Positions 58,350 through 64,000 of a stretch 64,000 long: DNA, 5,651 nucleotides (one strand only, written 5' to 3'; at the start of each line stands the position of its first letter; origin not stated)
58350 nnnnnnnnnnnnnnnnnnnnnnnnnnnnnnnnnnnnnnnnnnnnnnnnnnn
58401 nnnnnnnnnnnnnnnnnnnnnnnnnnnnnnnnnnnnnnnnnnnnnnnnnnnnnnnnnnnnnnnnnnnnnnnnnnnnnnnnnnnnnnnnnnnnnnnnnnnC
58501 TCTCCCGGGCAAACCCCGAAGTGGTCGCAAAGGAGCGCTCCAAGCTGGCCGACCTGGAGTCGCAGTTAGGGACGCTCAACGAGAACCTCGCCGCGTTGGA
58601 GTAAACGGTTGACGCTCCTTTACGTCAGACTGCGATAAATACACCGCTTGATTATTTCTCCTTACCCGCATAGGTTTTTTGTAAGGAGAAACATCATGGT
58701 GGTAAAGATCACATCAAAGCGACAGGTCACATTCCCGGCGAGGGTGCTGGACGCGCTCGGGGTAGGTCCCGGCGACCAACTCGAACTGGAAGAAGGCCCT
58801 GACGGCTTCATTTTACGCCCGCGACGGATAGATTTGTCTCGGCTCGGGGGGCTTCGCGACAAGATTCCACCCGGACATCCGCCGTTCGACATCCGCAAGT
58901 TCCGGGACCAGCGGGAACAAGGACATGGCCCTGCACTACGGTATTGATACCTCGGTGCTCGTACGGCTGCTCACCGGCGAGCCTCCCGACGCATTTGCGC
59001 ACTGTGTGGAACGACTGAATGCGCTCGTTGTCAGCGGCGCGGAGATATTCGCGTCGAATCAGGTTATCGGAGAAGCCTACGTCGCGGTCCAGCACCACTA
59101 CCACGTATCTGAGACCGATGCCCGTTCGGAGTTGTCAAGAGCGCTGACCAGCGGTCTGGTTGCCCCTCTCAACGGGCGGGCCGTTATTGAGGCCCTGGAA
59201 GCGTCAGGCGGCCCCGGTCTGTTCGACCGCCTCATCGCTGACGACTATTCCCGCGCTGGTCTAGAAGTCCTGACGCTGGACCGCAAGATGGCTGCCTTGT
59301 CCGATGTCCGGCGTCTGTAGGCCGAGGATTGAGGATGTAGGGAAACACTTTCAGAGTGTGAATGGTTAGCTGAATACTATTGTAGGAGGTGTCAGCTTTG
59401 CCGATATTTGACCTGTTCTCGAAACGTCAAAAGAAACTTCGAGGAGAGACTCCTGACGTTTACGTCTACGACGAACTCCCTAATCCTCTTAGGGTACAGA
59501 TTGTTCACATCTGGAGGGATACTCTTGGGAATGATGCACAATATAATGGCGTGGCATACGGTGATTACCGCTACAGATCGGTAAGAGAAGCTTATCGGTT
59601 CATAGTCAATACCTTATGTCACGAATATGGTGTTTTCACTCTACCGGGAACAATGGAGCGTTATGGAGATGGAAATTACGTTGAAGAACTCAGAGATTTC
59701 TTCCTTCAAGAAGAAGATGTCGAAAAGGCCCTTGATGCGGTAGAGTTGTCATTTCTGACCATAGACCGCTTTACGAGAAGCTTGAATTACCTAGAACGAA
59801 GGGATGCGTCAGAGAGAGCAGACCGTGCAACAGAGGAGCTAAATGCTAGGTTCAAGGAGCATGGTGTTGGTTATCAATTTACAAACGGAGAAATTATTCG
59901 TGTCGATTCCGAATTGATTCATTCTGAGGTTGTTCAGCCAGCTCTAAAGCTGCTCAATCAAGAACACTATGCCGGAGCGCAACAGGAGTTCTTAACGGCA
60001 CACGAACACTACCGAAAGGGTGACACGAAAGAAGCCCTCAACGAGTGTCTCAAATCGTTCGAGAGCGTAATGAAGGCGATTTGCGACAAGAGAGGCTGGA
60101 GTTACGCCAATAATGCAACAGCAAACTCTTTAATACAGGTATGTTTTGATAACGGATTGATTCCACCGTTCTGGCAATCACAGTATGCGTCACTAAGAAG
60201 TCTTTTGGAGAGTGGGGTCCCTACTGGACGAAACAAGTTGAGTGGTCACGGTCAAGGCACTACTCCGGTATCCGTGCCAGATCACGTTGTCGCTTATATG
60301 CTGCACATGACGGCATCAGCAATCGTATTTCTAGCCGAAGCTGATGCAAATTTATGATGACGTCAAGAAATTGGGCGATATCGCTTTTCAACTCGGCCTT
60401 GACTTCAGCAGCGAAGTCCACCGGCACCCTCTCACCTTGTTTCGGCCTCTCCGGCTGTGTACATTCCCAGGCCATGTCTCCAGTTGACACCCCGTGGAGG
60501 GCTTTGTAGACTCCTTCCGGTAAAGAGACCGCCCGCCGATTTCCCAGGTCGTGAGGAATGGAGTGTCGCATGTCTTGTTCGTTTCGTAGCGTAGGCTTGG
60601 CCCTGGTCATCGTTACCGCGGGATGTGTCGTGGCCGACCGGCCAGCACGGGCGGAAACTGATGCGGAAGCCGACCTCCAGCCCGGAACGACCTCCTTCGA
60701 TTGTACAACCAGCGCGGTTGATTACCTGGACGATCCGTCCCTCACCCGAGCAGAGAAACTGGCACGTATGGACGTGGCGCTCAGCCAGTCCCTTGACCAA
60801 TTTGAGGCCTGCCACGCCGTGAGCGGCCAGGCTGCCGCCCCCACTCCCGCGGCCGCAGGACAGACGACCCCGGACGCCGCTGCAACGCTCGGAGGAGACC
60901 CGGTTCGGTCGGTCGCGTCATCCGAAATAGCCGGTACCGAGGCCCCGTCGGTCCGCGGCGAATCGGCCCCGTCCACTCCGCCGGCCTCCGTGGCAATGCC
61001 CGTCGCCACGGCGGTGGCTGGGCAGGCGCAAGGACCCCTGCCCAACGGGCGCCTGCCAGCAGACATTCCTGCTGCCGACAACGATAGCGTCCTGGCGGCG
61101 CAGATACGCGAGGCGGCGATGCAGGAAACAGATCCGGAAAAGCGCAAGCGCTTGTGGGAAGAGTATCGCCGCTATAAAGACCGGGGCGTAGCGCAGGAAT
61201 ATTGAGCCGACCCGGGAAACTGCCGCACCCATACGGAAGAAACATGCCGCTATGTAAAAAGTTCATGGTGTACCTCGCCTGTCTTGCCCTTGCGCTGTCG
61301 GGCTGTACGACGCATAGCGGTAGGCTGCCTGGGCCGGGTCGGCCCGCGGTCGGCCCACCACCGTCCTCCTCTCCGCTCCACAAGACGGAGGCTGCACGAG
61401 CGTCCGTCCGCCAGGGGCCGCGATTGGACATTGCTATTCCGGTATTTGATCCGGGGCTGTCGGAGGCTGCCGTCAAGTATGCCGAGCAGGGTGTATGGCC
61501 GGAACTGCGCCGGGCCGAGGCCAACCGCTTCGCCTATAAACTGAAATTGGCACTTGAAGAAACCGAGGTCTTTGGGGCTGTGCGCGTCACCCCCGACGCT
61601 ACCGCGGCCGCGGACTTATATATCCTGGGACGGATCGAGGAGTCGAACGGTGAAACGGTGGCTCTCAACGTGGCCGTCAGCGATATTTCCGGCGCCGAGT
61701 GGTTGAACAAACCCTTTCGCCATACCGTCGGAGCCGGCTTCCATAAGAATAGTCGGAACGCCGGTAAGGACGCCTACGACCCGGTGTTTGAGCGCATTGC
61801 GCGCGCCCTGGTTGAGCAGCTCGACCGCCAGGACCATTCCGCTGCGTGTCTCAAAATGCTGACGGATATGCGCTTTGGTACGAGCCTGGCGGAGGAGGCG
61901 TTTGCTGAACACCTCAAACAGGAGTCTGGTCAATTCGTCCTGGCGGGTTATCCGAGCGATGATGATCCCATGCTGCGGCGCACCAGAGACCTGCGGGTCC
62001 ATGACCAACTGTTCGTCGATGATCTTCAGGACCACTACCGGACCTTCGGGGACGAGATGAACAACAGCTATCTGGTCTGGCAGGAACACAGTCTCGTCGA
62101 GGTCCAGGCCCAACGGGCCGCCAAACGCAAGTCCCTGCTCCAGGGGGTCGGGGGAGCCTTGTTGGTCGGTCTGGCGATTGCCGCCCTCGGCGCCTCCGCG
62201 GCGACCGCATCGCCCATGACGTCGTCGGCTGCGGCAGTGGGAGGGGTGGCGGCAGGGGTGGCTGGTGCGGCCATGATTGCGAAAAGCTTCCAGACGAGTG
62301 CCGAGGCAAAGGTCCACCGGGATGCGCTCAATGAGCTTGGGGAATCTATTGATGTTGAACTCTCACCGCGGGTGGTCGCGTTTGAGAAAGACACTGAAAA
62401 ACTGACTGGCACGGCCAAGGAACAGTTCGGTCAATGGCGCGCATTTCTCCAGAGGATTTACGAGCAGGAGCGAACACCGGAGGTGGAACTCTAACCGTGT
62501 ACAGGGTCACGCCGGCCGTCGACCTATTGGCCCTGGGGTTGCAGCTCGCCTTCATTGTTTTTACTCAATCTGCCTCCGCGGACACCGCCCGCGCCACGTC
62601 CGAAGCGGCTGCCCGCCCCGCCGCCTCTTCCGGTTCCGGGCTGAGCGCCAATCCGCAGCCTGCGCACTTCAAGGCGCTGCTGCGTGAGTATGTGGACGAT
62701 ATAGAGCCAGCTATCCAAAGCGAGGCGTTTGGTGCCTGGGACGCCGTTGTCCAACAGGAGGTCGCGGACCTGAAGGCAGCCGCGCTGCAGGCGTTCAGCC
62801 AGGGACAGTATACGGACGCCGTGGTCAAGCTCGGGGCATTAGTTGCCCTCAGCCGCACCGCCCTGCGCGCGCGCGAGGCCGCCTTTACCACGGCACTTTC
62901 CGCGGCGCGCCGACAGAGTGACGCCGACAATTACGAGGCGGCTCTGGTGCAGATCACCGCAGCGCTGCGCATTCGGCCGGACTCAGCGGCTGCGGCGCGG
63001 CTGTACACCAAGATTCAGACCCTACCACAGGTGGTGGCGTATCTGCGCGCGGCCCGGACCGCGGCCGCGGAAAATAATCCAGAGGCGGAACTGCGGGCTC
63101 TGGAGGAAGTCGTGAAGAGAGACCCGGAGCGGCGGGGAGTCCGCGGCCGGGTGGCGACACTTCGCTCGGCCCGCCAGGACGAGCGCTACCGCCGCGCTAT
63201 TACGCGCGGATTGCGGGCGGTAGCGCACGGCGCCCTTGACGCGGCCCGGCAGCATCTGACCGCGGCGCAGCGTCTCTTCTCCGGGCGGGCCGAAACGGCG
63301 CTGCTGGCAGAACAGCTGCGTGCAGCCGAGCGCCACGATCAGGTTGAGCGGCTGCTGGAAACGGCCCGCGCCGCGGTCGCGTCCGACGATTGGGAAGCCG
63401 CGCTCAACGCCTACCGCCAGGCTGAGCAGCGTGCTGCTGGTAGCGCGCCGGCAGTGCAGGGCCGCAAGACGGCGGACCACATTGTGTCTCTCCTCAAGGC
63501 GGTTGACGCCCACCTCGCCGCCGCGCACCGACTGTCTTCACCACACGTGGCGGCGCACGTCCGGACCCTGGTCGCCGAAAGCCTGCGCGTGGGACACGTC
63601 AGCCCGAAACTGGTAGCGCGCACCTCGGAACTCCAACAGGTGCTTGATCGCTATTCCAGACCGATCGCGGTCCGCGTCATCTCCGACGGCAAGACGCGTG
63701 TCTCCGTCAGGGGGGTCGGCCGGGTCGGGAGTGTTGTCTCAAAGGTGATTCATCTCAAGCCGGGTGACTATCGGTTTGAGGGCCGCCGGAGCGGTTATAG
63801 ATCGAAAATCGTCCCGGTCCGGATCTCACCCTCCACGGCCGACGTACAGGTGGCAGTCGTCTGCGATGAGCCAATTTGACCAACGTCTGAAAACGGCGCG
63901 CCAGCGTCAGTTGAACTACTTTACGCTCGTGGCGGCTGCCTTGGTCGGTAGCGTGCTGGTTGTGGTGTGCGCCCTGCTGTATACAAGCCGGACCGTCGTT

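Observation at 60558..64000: Translationally coupled four-gene operon of lipoproteins and a secreted helical-repeat/PEGA protein with no recognisable named family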

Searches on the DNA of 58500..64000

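Call 83: search_rna_families(source=window, start=58500, end=64000, threshold=gathering)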
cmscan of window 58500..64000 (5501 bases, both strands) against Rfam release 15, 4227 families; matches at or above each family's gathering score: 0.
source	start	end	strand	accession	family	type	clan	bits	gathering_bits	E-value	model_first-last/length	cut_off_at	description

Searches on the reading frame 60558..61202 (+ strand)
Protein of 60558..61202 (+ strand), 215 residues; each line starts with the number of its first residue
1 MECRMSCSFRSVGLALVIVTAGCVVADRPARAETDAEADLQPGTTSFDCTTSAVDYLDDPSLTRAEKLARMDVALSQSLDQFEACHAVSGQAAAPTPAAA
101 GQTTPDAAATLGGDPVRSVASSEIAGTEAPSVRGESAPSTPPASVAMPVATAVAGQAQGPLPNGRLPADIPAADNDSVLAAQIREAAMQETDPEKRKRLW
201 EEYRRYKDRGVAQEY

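Call 5: search_protein_families(library=pfam, proteins=[window:60558-61202:+], max_evalue=1)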
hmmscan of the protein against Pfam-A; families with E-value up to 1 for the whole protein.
window:60558-61202:+ (215 aa): 1 family
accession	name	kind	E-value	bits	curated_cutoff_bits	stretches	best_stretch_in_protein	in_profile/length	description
PF19908.4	DUF6381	-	0.0068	16.6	26.6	1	180-209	18-47/62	Family of unknown function (DUF6381)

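Call 6: search_protein_families(library=ncbifam, proteins=[window:60558-61202:+], max_evalue=1)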
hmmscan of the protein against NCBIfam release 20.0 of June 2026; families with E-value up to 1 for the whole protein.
window:60558-61202:+ (215 aa): 0 families

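Call 55: search_protein_families(library=padloc, proteins=[window:60567-61202:+], max_evalue=0.01)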
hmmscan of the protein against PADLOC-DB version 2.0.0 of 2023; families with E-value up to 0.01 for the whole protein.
window:60567-61202:+ (212 aa): 0 families

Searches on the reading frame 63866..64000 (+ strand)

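Call 5: search_protein_families(library=pfam, proteins=[window:63866-64000:+], max_evalue=1)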
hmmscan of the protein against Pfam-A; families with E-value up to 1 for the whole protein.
window:63866-64000:+ (45 aa): 1 family
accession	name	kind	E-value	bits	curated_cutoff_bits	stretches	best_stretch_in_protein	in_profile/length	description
PF09490.15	CbtA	-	0.043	14.1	30.7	1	9-42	138-171/239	Probable cobalt transporter subunit (CbtA)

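Call 6: search_protein_families(library=ncbifam, proteins=[window:63866-64000:+], max_evalue=1)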
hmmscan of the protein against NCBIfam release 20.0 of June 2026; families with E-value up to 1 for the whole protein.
window:63866-64000:+ (45 aa): 0 families
